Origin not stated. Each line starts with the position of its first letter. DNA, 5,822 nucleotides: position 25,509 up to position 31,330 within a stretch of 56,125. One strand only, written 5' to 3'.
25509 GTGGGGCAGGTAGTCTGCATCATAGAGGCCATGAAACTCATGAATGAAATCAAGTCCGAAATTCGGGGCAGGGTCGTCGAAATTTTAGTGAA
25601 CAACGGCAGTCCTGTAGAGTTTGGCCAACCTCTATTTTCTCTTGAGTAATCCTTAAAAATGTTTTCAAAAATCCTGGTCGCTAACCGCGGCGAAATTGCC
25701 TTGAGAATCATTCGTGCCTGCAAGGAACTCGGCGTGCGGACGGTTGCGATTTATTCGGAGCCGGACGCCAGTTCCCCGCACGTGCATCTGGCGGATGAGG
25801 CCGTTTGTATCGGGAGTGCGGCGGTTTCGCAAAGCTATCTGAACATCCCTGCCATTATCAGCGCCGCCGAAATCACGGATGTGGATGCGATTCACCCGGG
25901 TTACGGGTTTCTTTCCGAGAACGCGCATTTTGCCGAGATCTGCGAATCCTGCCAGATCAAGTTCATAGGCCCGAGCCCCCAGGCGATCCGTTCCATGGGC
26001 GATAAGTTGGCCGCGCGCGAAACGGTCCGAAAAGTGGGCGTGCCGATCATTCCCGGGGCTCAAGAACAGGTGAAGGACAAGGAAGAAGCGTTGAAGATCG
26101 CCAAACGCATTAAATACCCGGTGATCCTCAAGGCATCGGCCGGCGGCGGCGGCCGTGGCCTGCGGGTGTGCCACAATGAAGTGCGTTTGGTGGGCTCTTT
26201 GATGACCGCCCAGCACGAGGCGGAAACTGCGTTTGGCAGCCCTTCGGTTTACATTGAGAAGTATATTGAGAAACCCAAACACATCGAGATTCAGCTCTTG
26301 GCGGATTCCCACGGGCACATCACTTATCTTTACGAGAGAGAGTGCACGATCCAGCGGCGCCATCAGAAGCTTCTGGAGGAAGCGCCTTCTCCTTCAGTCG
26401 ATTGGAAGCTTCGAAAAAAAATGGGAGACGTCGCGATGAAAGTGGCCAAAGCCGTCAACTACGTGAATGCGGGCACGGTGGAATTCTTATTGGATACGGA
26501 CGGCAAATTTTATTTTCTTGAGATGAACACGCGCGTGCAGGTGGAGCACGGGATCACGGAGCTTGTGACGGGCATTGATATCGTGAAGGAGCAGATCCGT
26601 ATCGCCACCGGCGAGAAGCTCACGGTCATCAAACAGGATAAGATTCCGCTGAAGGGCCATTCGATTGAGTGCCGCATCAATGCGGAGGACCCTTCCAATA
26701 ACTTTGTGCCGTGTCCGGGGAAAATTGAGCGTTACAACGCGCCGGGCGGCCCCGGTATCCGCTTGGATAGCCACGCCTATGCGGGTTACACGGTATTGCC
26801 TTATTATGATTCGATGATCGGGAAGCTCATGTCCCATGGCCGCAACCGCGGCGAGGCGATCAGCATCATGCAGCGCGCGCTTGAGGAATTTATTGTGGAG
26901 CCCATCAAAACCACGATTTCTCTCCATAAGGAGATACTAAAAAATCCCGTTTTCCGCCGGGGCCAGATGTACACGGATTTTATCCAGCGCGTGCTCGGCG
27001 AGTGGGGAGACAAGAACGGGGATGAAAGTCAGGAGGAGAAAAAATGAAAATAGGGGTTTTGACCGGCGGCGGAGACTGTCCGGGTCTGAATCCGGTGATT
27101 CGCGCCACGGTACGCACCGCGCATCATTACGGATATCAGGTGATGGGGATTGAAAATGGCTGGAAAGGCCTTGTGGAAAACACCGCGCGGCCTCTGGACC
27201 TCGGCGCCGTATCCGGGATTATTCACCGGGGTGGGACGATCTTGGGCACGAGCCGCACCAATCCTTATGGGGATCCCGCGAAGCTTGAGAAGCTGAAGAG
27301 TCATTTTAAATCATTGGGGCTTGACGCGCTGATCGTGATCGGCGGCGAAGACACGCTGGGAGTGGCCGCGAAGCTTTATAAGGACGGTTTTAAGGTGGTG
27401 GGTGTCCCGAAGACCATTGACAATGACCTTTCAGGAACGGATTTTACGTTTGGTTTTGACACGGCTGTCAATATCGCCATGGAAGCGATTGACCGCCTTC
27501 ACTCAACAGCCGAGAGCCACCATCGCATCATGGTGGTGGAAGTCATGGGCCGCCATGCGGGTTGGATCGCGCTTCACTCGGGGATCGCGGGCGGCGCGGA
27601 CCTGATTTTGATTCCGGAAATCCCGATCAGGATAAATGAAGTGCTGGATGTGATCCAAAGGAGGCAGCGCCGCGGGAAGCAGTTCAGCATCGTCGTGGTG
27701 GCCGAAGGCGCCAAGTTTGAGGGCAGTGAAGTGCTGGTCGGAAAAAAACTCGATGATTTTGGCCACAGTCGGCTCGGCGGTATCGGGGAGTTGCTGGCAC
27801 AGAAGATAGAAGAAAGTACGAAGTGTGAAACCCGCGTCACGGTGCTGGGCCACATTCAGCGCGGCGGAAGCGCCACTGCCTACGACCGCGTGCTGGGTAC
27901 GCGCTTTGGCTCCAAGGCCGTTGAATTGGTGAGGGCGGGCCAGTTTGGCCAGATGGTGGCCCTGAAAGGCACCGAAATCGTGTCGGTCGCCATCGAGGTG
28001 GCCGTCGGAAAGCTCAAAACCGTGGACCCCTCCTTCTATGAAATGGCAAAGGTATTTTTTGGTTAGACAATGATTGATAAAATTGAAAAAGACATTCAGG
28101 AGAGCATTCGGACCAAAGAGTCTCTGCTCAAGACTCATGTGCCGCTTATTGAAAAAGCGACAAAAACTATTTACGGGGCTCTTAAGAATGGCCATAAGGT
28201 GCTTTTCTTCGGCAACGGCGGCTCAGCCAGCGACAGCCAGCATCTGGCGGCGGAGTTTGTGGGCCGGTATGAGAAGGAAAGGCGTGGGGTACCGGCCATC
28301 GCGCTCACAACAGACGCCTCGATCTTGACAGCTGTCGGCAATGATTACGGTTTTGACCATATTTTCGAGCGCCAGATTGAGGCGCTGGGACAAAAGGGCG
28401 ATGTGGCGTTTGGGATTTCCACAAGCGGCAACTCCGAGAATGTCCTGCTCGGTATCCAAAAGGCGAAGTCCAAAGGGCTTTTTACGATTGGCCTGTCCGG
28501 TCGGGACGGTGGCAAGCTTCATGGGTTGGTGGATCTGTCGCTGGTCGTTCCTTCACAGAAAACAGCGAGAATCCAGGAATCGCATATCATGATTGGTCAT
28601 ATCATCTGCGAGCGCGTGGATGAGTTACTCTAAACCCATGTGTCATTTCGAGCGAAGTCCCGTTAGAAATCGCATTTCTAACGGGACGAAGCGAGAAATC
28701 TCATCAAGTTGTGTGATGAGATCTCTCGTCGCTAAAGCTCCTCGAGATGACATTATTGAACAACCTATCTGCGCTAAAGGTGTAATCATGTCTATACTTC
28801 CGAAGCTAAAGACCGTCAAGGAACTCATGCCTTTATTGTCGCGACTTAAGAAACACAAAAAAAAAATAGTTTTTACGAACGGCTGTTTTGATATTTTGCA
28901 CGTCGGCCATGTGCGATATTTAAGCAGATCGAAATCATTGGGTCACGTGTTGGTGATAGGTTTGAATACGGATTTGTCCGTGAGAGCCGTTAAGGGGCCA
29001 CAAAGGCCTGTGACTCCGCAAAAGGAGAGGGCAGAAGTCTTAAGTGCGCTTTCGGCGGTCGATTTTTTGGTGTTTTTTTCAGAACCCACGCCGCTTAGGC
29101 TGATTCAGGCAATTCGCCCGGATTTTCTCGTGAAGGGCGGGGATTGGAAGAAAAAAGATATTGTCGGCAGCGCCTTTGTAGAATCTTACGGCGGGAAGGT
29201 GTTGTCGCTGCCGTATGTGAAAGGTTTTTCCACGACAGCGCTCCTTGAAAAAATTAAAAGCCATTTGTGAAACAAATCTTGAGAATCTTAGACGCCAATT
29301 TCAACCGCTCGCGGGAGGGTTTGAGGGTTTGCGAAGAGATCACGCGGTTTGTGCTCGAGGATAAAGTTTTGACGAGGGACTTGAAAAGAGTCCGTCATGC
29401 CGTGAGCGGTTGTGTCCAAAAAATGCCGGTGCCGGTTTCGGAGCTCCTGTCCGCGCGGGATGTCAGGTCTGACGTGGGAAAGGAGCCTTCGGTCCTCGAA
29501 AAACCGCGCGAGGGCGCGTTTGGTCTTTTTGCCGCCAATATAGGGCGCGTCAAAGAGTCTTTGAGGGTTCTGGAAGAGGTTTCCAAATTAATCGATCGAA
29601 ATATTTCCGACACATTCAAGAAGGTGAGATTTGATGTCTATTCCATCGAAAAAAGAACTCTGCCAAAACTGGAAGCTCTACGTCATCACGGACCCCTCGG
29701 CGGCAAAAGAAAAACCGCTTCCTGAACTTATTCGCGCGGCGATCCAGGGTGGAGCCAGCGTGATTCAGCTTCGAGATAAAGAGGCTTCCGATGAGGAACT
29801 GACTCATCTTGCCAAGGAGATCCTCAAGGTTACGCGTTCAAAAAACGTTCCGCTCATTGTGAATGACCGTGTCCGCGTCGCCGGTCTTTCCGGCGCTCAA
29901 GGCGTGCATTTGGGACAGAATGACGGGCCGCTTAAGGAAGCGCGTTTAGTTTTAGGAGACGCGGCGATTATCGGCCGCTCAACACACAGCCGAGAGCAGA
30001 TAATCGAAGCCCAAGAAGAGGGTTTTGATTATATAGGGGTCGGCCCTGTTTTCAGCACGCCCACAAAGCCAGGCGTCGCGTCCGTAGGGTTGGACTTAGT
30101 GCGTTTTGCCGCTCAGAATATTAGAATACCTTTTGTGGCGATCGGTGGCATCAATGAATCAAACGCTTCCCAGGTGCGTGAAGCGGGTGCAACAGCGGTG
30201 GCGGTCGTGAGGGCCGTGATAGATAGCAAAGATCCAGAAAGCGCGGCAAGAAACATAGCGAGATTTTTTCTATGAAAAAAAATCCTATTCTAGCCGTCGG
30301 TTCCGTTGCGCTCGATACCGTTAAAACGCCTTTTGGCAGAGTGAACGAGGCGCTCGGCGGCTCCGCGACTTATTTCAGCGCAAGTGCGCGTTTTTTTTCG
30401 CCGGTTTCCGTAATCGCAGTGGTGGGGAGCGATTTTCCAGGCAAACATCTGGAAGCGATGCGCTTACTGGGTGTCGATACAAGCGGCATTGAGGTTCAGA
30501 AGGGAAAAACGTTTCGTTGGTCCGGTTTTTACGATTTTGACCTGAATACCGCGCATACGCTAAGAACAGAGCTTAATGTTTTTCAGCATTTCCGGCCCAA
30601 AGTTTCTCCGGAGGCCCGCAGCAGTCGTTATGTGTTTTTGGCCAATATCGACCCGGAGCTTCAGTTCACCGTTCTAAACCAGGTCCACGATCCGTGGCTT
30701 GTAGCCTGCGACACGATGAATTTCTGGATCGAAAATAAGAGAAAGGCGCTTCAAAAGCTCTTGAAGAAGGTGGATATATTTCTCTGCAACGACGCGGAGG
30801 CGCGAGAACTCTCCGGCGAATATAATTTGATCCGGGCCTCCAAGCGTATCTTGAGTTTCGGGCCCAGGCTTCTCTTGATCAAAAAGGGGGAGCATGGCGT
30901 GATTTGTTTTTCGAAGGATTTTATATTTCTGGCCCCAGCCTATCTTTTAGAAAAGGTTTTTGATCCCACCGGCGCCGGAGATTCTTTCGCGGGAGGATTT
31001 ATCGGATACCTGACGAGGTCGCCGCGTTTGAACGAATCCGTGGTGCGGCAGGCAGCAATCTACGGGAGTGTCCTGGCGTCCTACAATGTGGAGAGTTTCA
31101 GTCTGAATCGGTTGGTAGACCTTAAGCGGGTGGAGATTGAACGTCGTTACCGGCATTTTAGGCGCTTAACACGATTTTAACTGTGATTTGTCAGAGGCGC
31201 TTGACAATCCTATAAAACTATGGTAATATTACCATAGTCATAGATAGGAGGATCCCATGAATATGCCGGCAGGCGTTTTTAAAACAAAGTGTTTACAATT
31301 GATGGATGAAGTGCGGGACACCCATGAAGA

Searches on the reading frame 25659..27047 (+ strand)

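Call 83: search_protein_families(library=pfam, proteins=[window:25659-27047:+], max_evalue=0.000001)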
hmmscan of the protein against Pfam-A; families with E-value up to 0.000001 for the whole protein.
window:25659-27047:+ (462 aa): 5 families
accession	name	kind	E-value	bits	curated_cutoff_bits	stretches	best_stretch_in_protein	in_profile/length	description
PF02786.22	CPSase_L_D2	-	2.7e-76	256.2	19.8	1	115-322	1-209/211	Carbamoyl-phosphate synthase L chain, ATP binding domain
PF00289.28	Biotin_carb_N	-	1.7e-47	160.9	25.5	1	1-110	1-110/110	Biotin carboxylase, N-terminal domain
PF02785.25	Biotin_carb_C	-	8.4e-39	132.5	32.4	1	337-443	1-107/108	Biotin carboxylase C-terminal domain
PF02222.28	ATP-grasp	-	4e-12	46.6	27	1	137-293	15-163/179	ATP-grasp domain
PF07478.18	Dala_Dala_lig_C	-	1e-09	38.6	24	1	137-291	21-174/204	D-ala D-ala ligase C-terminus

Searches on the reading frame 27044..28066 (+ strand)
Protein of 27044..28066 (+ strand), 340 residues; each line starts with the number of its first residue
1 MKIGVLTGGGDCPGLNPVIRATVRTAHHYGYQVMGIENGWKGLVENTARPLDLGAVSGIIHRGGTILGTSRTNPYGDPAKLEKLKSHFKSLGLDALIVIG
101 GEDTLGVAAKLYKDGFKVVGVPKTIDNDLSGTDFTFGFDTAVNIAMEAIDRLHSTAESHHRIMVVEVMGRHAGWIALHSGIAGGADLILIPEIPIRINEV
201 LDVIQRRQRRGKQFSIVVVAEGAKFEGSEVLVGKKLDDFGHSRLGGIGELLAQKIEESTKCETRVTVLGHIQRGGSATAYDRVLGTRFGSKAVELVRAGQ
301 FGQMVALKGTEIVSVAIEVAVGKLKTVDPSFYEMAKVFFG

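Call 41: search_protein_families(library=pfam, proteins=[window:27044-28066:+], max_evalue=0.00001)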
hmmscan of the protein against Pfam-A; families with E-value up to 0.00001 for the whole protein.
window:27044-28066:+ (340 aa): 1 family
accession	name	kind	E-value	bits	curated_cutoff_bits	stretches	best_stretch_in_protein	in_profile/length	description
PF00365.25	PFK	-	1.8e-115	385.6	30.9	1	2-296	1-277/277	Phosphofructokinase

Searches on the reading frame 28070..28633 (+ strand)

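Call 41: search_protein_families(library=pfam, proteins=[window:28070-28633:+], max_evalue=0.00001)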
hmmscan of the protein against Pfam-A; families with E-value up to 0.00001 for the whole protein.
window:28070-28633:+ (187 aa): 2 families
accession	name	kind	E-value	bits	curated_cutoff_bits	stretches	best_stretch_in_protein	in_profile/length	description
PF13580.11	SIS_2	-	1.6e-26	93.4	27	1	12-144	6-138/138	SIS domain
PF01380.27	SIS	-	1e-06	29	25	0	105-164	49-108/131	SIS domain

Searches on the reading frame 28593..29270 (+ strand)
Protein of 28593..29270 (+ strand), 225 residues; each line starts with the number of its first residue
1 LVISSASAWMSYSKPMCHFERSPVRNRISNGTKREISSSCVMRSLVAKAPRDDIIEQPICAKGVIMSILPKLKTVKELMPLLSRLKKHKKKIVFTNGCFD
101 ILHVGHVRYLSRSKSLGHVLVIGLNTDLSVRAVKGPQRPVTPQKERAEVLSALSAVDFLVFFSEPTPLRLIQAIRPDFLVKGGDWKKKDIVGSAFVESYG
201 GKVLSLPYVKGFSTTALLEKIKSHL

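Call 41: search_protein_families(library=pfam, proteins=[window:28593-29270:+], max_evalue=0.00001)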
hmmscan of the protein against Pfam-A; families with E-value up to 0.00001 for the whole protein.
window:28593-29270:+ (225 aa): 1 family
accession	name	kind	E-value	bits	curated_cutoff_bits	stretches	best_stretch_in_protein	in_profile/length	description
PF01467.32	CTP_transf_like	-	2.3e-15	57.4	21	1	94-188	1-93/133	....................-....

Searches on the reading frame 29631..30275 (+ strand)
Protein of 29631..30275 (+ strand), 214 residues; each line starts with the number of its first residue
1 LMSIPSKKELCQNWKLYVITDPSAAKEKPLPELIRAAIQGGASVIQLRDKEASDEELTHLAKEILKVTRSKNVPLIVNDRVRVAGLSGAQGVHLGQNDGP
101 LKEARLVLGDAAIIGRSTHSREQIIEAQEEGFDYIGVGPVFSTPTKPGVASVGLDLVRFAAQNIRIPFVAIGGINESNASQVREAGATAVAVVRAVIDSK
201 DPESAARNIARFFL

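Call 41: search_protein_families(library=pfam, proteins=[window:29631-30275:+], max_evalue=0.00001)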
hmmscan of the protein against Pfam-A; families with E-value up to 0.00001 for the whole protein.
window:29631-30275:+ (214 aa): 1 family
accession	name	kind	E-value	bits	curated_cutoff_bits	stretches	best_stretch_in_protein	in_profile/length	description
PF02581.23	TMP-TENI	-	4.8e-64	215.5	27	1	16-196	1-180/180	Thiamine monophosphate synthase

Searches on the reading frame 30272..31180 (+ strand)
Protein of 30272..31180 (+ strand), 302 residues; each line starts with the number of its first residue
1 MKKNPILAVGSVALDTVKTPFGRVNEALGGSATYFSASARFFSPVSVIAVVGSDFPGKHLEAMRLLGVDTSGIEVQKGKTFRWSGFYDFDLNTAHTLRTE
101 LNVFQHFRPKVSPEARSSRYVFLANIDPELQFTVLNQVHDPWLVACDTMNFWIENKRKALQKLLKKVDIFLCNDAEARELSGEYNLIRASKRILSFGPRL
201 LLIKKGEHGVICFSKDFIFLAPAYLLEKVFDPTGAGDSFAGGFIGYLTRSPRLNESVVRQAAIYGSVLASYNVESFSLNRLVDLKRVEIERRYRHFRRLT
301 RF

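Call 41: search_protein_families(library=pfam, proteins=[window:30272-31180:+], max_evalue=0.00001)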
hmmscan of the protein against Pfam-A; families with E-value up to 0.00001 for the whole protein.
window:30272-31180:+ (302 aa): 1 family
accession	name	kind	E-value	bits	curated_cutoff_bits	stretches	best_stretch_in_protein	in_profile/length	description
PF00294.29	PfkB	-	1.4e-23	84.2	25.8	1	152-277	170-294/302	pfkB family carbohydrate kinase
